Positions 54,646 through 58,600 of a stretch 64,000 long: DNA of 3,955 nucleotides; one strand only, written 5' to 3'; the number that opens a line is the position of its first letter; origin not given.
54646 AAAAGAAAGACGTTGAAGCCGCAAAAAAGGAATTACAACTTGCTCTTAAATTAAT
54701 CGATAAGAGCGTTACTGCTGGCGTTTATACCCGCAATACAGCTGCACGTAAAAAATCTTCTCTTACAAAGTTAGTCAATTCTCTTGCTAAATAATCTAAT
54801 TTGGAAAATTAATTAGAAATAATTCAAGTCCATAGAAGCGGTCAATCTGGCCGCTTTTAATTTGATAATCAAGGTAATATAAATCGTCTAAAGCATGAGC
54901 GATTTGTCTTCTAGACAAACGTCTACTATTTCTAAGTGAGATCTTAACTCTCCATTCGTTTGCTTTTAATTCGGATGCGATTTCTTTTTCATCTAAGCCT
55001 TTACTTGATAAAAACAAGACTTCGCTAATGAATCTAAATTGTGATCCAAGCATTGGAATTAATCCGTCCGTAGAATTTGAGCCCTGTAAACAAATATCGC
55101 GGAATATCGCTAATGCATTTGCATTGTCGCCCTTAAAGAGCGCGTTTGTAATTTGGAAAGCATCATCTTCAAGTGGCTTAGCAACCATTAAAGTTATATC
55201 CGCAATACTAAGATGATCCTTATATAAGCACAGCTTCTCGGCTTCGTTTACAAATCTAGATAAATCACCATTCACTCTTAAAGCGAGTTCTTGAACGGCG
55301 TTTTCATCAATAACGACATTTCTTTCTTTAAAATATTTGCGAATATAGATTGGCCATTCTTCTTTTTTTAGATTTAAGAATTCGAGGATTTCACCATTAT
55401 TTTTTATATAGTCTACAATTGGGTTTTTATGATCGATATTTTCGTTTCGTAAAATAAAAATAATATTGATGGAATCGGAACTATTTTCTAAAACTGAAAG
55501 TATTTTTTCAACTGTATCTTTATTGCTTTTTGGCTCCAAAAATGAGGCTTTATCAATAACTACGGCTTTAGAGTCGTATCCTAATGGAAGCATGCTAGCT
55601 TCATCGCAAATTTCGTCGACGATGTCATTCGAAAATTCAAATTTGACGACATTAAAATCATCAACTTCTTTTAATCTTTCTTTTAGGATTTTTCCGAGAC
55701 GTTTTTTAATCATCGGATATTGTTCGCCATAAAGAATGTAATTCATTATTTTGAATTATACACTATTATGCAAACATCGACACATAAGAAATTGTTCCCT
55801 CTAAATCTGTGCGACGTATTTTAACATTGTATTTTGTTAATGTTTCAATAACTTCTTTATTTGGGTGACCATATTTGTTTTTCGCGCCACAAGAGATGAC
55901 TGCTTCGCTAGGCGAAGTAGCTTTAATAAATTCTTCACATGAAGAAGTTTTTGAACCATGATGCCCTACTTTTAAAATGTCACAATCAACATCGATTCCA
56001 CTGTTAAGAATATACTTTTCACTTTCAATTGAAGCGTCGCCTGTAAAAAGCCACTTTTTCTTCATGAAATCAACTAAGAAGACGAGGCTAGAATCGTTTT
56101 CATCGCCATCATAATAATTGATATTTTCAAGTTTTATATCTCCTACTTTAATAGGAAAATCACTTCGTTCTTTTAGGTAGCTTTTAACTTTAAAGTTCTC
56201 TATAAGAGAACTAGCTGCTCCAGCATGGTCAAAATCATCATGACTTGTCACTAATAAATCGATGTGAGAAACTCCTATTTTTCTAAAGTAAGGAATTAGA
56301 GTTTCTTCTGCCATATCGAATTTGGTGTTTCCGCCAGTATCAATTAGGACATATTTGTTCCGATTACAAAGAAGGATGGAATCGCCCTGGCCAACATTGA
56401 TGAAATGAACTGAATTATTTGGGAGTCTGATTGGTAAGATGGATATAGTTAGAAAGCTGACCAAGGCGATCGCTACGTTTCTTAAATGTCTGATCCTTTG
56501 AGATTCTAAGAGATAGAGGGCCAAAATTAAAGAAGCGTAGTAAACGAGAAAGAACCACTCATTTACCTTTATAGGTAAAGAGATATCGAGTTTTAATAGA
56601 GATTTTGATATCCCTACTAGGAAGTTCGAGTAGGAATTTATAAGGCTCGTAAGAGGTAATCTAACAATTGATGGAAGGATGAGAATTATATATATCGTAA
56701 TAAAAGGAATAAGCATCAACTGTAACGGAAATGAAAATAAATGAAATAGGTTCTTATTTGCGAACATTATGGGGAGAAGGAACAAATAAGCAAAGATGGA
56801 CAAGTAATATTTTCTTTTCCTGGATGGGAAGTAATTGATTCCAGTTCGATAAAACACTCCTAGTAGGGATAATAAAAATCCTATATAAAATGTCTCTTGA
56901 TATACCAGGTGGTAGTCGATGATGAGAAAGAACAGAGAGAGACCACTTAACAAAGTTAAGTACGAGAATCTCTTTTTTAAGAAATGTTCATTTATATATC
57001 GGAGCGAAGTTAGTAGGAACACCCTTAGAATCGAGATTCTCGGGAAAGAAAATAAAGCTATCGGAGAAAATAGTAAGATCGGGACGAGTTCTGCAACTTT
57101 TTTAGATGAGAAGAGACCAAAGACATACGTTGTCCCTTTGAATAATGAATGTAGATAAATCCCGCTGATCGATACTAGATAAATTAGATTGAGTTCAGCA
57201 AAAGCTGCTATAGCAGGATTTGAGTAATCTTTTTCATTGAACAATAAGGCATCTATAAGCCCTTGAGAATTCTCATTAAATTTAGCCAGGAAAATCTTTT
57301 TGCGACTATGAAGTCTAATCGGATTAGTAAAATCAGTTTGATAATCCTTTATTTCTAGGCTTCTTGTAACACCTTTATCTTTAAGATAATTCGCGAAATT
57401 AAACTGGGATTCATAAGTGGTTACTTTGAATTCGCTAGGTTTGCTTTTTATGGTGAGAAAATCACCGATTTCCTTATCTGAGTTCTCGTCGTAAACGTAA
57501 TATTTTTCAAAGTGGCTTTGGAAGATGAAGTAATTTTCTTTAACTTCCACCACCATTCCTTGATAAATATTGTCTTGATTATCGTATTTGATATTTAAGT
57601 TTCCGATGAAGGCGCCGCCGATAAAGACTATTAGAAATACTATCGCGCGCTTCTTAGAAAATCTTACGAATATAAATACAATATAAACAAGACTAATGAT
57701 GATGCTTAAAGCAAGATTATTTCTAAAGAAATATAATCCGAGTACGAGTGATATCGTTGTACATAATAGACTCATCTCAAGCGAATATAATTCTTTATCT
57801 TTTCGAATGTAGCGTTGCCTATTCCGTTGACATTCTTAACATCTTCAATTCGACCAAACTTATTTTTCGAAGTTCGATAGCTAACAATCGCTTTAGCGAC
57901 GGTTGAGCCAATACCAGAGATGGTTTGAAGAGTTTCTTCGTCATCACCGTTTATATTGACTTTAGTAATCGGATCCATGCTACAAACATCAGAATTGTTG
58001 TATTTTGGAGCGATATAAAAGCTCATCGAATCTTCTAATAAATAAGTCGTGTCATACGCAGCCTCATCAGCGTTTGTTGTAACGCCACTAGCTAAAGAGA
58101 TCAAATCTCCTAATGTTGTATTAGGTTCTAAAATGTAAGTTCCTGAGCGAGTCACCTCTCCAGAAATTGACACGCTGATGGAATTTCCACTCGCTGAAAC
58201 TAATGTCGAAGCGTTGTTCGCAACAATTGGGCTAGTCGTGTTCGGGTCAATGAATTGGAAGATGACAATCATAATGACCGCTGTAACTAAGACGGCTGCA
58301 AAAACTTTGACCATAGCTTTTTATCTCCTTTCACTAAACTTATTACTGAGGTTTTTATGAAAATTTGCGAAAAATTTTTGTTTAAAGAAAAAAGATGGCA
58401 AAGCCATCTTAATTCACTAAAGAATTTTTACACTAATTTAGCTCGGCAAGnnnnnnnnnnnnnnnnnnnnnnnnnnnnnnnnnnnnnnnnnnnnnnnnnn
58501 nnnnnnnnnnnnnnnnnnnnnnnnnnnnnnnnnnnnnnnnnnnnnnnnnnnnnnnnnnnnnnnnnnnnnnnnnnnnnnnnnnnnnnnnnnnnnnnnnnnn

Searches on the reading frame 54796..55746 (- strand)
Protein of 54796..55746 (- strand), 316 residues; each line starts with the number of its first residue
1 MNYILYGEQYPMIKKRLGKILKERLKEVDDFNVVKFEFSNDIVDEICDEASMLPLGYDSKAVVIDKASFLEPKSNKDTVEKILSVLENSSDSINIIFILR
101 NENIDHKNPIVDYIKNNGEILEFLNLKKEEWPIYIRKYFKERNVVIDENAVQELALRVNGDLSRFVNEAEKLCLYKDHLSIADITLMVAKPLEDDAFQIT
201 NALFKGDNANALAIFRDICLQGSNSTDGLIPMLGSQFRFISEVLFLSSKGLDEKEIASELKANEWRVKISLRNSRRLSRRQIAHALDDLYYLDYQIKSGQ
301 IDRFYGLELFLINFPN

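Call 7: search_protein_families(library=pfam, proteins=[window:54796-55746:-])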
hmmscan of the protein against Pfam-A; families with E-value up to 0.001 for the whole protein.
window:54796-55746:- (316 aa): 2 families
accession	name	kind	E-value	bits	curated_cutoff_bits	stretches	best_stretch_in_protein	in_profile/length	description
PF21694.2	DNA_pol3_delta_C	-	1e-27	96.9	27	1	193-314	1-121/121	DNA polymerase III delta subunit, C-terminal domain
PF06144.19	DNA_pol3_delta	-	1.1e-14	55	21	1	3-122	1-122/124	DNA polymerase III, delta subunit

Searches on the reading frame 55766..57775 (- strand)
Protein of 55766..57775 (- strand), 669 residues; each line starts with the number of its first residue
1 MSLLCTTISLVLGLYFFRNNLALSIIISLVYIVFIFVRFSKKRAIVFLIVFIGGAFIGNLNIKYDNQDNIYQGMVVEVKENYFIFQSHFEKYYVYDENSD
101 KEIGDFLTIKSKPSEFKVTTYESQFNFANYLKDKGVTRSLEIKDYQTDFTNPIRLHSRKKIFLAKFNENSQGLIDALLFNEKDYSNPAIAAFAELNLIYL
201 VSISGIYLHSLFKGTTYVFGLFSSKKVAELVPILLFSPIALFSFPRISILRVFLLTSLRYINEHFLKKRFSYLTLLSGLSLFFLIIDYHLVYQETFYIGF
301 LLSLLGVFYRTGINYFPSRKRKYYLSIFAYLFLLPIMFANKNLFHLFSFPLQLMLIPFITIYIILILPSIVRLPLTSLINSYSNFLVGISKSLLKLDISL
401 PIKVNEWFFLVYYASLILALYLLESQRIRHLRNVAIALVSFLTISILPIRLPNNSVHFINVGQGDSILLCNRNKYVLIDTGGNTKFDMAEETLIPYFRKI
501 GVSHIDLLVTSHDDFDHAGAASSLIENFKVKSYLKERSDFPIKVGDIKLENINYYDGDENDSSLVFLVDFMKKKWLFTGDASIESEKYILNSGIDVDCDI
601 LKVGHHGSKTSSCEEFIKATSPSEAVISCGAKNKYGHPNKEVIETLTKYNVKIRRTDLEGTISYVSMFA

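Call 7: search_protein_families(library=pfam, proteins=[window:55766-57775:-])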
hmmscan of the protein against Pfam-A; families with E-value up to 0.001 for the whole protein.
window:55766-57775:- (669 aa): 3 families
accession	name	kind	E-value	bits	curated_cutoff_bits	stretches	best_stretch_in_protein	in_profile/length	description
PF00753.33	Lactamase_B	-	6.1e-18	65.9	22.7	2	460-536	2-75/196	Metallo-beta-lactamase superfamily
PF13567.11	DUF4131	-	8.8e-05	22.7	31.6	1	21-144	9-161/165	Domain of unknown function (DUF4131)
PF19583.5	ODP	-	0.00076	19.8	27.2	0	466-539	5-76/194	ODP family beta lactamase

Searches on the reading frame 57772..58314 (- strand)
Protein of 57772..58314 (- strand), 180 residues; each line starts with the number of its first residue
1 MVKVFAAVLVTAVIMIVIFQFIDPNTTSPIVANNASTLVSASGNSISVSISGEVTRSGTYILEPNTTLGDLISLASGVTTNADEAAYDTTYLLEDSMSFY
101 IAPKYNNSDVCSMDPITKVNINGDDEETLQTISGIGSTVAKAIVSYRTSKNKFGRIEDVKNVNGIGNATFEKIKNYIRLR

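Call 7: search_protein_families(library=pfam, proteins=[window:57772-58314:-])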
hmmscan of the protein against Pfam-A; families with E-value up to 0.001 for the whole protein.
window:57772-58314:- (180 aa): 6 families
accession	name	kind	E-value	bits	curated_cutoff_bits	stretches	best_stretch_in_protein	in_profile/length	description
PF12836.13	HHH_3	-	2.5e-18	66.4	27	1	116-178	3-65/65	Helix-hairpin-helix motif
PF10531.15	SLBB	-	1.3e-07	31.8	27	1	48-84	2-38/55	SLBB domain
PF00633.29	HHH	-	2.7e-06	27.4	24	0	120-146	4-30/30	Helix-hairpin-helix motif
PF12826.13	HHH_2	-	0.00011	22.7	27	0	124-150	32-58/64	Helix-hairpin-helix motif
PF14520.12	HHH_5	-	0.0003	21.6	27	0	127-175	2-53/57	Helix-hairpin-helix domain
PF22461.2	SLBB_2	-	0.0005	20.6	27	0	48-83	3-40/79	SLBB domain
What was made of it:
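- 57772..58314 (-): Target gene 2a: comEA (SLBB + HHH_3). Call 7.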

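Call 13: find_encoding_contigs(protein=window:57772-58314:-, flank=3000, max_places=10)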
Protein window:57772-58314:- (180 aa): 22 contigs read that carry it; 6 places shown.
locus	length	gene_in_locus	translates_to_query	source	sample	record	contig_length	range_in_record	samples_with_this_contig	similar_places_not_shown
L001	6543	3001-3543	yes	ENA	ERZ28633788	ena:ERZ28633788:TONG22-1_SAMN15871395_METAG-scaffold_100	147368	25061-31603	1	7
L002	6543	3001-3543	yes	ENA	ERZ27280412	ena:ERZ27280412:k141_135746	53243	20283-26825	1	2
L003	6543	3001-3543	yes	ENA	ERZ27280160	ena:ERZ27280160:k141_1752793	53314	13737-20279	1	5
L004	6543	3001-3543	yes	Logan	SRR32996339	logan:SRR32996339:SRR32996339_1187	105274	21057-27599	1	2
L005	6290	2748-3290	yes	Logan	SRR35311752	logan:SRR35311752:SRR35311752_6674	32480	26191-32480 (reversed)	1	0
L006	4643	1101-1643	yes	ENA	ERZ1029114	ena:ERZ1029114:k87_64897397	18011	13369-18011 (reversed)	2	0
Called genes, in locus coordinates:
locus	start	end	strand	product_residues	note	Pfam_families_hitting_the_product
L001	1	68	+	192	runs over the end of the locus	PF03193:RsgA_GTPase (faint), PF00009:GTP_EFTU (faint), PF09439:SRPRB (weak), PF00071:Ras (weak), PF00350:Dynamin_N (faint), PF01926:MMR_HSR1, PF02421:FeoB_N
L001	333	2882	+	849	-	PF00133:tRNA-synt_1, PF01406:tRNA-synt_1e (faint), PF09334:tRNA-synt_1g, PF13603:tRNA-synt_1_2, PF09334:tRNA-synt_1g, PF00133:tRNA-synt_1, PF08264:Anticodon_1, PF10458:Val_tRNA-synt_C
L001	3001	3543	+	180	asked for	PF10531:SLBB (weak), PF00633:HHH (faint), PF12836:HHH_3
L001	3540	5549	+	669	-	PF00753:Lactamase_B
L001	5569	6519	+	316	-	PF06144:DNA_pol3_delta, PF21694:DNA_pol3_delta_C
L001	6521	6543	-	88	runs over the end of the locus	PF01649:Ribosomal_S20p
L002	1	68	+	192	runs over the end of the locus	PF03193:RsgA_GTPase (faint), PF09439:SRPRB (weak), PF00071:Ras (faint), PF00350:Dynamin_N (faint), PF01926:MMR_HSR1, PF02421:FeoB_N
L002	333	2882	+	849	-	PF00133:tRNA-synt_1, PF01406:tRNA-synt_1e (faint), PF09334:tRNA-synt_1g, PF13603:tRNA-synt_1_2, PF09334:tRNA-synt_1g, PF00133:tRNA-synt_1, PF08264:Anticodon_1, PF10458:Val_tRNA-synt_C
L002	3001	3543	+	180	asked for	PF10531:SLBB (weak), PF00633:HHH (faint), PF12836:HHH_3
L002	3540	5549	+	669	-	PF00753:Lactamase_B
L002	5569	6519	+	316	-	PF06144:DNA_pol3_delta, PF21694:DNA_pol3_delta_C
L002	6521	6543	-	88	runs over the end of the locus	PF01649:Ribosomal_S20p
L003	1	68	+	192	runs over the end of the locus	PF03193:RsgA_GTPase (faint), PF00009:GTP_EFTU (faint), PF09439:SRPRB (weak), PF00071:Ras (weak), PF00350:Dynamin_N (faint), PF01926:MMR_HSR1, PF02421:FeoB_N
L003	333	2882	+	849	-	PF00133:tRNA-synt_1, PF01406:tRNA-synt_1e (faint), PF09334:tRNA-synt_1g, PF13603:tRNA-synt_1_2, PF09334:tRNA-synt_1g, PF00133:tRNA-synt_1, PF08264:Anticodon_1, PF10458:Val_tRNA-synt_C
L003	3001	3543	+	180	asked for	PF10531:SLBB (weak), PF00633:HHH (faint), PF12836:HHH_3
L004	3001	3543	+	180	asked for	PF10531:SLBB (weak), PF00633:HHH (faint), PF12836:HHH_3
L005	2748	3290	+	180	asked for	PF10531:SLBB (weak), PF00633:HHH (faint), PF12836:HHH_3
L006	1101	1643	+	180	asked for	PF10531:SLBB (weak), PF00633:HHH (faint), PF12836:HHH_3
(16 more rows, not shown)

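Call 15: find_homologous_proteins(query=window:57772-58314:-, max_evalue=1e-10)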
Query window:57772-58314:- (180 aa): 228 proteins with E <= 1e-10 among 377 candidates; the best 120 are listed.
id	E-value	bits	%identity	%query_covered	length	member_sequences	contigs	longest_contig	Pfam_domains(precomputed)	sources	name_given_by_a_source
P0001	7.2e-106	369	99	100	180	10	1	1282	PF10531.16,PF12836.14,PF00633.30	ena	-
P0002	1.5e-102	358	96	100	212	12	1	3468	PF10531.16,PF12836.14,PF00633.30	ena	-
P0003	2.7e-95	334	88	100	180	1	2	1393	PF10531.16,PF12836.14,PF00633.30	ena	-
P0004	3.3e-93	328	86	100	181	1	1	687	PF10531.16,PF12836.14,PF22461.3,PF00633.30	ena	-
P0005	1.2e-92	326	85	100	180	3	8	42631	PF12826.14,PF10531.16,PF12836.14,PF00633.30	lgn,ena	-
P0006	1.9e-91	322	83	100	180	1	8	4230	PF10531.16,PF12836.14,PF00633.30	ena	-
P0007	3.3e-91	321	82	100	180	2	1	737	PF10531.16,PF12836.14,PF00633.30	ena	-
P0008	5.5e-91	320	83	100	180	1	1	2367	PF10531.16,PF12836.14,PF00633.30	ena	-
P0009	6.2e-91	320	84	100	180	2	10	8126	PF10531.16,PF12836.14,PF00633.30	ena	-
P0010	6.7e-91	320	85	100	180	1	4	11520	PF10531.16,PF12836.14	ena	-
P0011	6.9e-91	320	83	100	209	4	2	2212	PF10531.16,PF12836.14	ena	-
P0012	7.0e-91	320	84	100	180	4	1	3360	PF10531.16,PF12836.14,PF00633.30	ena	-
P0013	4.4e-90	318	85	100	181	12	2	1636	PF10531.16,PF12836.14,PF00633.30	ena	-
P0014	6.3e-90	317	84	100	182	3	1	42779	PF10531.16,PF12836.14,PF00633.30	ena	-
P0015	8.4e-90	317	84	100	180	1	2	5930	PF10531.16,PF12836.14,PF00633.30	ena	-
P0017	1.9e-89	315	82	100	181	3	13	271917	PF10531.16,PF12836.14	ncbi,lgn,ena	-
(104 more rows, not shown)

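Call 25: find_encoding_contigs(protein=P0017, flank=10000, max_places=2)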
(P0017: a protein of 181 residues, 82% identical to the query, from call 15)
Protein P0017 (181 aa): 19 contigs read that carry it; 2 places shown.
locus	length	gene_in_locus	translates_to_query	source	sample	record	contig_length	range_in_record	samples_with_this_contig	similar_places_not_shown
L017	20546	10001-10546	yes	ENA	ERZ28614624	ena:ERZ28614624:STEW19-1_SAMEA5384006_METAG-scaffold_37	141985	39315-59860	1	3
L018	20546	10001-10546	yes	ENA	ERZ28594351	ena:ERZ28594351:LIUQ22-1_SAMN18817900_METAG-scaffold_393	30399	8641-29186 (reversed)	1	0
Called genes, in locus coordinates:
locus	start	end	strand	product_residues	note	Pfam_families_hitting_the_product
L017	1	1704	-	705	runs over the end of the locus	PF05621:TniB (weak), PF23569:NBD_SMAX1, PF00004:AAA, PF17871:AAA_lid_9, PF00004:AAA, PF07724:AAA_2, PF07728:AAA_5, PF10431:ClpB_D2-small, +11 more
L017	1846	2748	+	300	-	-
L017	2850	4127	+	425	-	PF05697:Trigger_N, PF00254:FKBP_C, PF05698:Trigger_C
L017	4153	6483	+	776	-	PF02190:LON_substr_bdg, PF00004:AAA, PF07728:AAA_5 (weak), PF22667:Lon_lid, PF05362:Lon_C, PF13541:ChlI (weak)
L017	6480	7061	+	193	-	PF03193:RsgA_GTPase (weak), PF00009:GTP_EFTU (faint), PF02421:FeoB_N, PF09439:SRPRB (weak), PF00071:Ras (faint), PF00350:Dynamin_N (faint), PF01926:MMR_HSR1, PF08477:Roc (faint)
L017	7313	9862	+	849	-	PF00133:tRNA-synt_1, PF01406:tRNA-synt_1e (faint), PF09334:tRNA-synt_1g, PF13603:tRNA-synt_1_2, PF09334:tRNA-synt_1g, PF00133:tRNA-synt_1, PF08264:Anticodon_1, PF10458:Val_tRNA-synt_C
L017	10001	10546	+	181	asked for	PF10531:SLBB, PF12836:HHH_3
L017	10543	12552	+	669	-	PF00753:Lactamase_B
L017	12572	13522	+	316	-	PF06144:DNA_pol3_delta, PF21694:DNA_pol3_delta_C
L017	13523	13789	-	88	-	PF01649:Ribosomal_S20p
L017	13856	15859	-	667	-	PF00501:AMP-binding, PF00550:PP-binding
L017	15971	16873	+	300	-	PF00551:Formyl_trans_N, PF02911:Formyl_trans_C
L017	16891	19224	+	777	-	PF06733:DEAD_2, PF13307:Helicase_C_2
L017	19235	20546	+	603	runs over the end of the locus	PF00009:GTP_EFTU, PF03144:GTP_EFTU_D2, PF00679:EFG_C, PF06421:LepA_C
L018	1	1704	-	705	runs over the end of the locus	PF05621:TniB (weak), PF13191:AAA_16 (weak), PF00004:AAA, PF17871:AAA_lid_9, PF00004:AAA, PF07724:AAA_2, PF07728:AAA_5, PF10431:ClpB_D2-small, +11 more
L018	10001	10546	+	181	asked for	PF10531:SLBB, PF12836:HHH_3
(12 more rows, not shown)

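Call 26: find_encoding_contigs(protein=P0005, flank=10000, max_places=2)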
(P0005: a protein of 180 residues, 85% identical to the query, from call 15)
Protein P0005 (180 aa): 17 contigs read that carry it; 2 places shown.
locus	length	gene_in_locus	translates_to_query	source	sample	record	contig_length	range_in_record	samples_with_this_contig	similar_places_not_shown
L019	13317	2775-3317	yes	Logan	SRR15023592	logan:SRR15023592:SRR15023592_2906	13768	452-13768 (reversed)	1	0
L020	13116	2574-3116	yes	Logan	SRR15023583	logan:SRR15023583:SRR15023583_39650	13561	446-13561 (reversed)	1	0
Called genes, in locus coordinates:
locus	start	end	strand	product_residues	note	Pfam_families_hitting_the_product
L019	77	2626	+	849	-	PF00133:tRNA-synt_1, PF01406:tRNA-synt_1e (faint), PF09334:tRNA-synt_1g, PF13603:tRNA-synt_1_2, PF09334:tRNA-synt_1g, PF00133:tRNA-synt_1, PF08264:Anticodon_1, PF10458:Val_tRNA-synt_C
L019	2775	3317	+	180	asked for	PF10531:SLBB, PF00633:HHH (faint), PF12826:HHH_2 (faint), PF12836:HHH_3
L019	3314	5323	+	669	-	PF00753:Lactamase_B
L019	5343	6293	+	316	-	PF06144:DNA_pol3_delta, PF21694:DNA_pol3_delta_C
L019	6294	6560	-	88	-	PF01649:Ribosomal_S20p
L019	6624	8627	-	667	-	PF00501:AMP-binding, PF00550:PP-binding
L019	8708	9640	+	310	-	PF00551:Formyl_trans_N, PF02911:Formyl_trans_C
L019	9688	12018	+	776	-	PF06733:DEAD_2, PF13307:Helicase_C_2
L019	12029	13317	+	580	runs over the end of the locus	?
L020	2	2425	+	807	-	?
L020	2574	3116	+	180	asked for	PF10531:SLBB, PF00633:HHH (faint), PF12826:HHH_2 (faint), PF12836:HHH_3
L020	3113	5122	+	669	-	PF00753:Lactamase_B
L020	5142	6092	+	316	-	PF06144:DNA_pol3_delta, PF21694:DNA_pol3_delta_C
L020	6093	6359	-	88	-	PF01649:Ribosomal_S20p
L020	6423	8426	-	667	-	PF00501:AMP-binding, PF00550:PP-binding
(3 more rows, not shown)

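Call 43: list_cluster_members(proteins=[window:57772-58314:-, P0001, P0002, P0003])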
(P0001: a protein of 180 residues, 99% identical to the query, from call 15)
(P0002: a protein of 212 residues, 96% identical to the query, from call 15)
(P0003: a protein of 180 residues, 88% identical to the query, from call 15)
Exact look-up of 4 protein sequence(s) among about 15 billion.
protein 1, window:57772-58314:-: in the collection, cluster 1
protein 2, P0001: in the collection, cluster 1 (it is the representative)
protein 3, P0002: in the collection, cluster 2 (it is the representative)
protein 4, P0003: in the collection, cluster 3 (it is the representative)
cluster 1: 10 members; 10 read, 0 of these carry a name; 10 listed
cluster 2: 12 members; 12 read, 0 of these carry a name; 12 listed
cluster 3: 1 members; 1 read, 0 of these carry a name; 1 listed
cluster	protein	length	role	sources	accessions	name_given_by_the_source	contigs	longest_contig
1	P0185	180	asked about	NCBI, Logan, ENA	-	-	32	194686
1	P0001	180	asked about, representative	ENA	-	-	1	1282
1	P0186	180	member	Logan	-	-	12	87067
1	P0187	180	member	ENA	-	-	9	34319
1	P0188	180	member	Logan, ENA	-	-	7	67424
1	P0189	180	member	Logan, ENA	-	-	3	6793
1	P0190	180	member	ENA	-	-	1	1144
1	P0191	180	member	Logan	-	-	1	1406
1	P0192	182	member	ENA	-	-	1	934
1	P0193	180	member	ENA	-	-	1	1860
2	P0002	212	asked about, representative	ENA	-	-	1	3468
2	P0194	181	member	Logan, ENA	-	-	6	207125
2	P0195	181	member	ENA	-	-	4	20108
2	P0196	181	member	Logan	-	-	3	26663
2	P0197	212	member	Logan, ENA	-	-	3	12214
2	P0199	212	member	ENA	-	-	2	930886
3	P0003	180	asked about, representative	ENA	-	-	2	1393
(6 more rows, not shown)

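Call 44: find_encoding_contigs(protein=P0199, flank=10000, max_places=2)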
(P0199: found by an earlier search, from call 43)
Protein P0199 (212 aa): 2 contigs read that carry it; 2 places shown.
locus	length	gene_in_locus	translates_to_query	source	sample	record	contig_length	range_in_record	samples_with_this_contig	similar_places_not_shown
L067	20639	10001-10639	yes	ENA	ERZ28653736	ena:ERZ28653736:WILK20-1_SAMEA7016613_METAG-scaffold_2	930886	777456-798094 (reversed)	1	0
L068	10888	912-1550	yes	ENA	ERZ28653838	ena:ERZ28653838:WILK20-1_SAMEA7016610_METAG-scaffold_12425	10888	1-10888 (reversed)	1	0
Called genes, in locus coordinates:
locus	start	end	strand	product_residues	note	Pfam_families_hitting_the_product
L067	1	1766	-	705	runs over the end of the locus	PF23569:NBD_SMAX1, PF00004:AAA, PF17871:AAA_lid_9, PF00158:Sigma54_activat, PF00004:AAA, PF07724:AAA_2, PF07728:AAA_5, PF10431:ClpB_D2-small, +10 more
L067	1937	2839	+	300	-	-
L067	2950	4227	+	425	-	PF05697:Trigger_N, PF00254:FKBP_C, PF05698:Trigger_C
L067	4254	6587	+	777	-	PF02190:LON_substr_bdg, PF00004:AAA, PF07728:AAA_5 (weak), PF22667:Lon_lid, PF05362:Lon_C, PF13541:ChlI (weak)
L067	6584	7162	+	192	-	PF03193:RsgA_GTPase (faint), PF09439:SRPRB (weak), PF00071:Ras (weak), PF00350:Dynamin_N (faint), PF01926:MMR_HSR1, PF02421:FeoB_N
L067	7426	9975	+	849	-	PF00133:tRNA-synt_1, PF01406:tRNA-synt_1e (faint), PF09334:tRNA-synt_1g, PF13603:tRNA-synt_1_2, PF09334:tRNA-synt_1g, PF00133:tRNA-synt_1, PF08264:Anticodon_1, PF10458:Val_tRNA-synt_C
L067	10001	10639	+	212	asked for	PF10531:SLBB (weak), PF12836:HHH_3, PF00633:HHH (faint)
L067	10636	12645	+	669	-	PF13567:DUF4131 (weak), PF00753:Lactamase_B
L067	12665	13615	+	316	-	PF06144:DNA_pol3_delta, PF21694:DNA_pol3_delta_C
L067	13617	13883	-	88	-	PF01649:Ribosomal_S20p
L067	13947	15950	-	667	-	PF00501:AMP-binding, PF00550:PP-binding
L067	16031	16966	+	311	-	PF00551:Formyl_trans_N, PF02911:Formyl_trans_C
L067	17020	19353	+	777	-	PF06733:DEAD_2, PF13307:Helicase_C_2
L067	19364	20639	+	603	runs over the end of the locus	PF00009:GTP_EFTU, PF03144:GTP_EFTU_D2, PF00679:EFG_C, PF06421:LepA_C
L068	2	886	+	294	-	?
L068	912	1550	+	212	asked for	PF10531:SLBB (weak), PF12836:HHH_3, PF00633:HHH (faint)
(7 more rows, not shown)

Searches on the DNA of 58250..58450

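Call 101: search_rna_families(source=window, start=58250, end=58450, threshold=evalue, max_evalue=1)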
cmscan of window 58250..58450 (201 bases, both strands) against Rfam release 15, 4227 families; matches with E-value up to 1: 3.
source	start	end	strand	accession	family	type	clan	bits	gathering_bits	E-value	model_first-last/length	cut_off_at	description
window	58313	58407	-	RF03693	MIR1919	Gene; miRNA;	-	19.5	85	0.11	1-123/123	no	MIR1919 microRNA precursor family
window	58289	58410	-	RF01005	MIR530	Gene; miRNA;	-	17.5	85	0.42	1-172/172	no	MIR530 microRNA precursor family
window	58271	58307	+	RF03031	ssnA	Cis-reg;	-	17.3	37.3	0.035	1-48/48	no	ssnA RNA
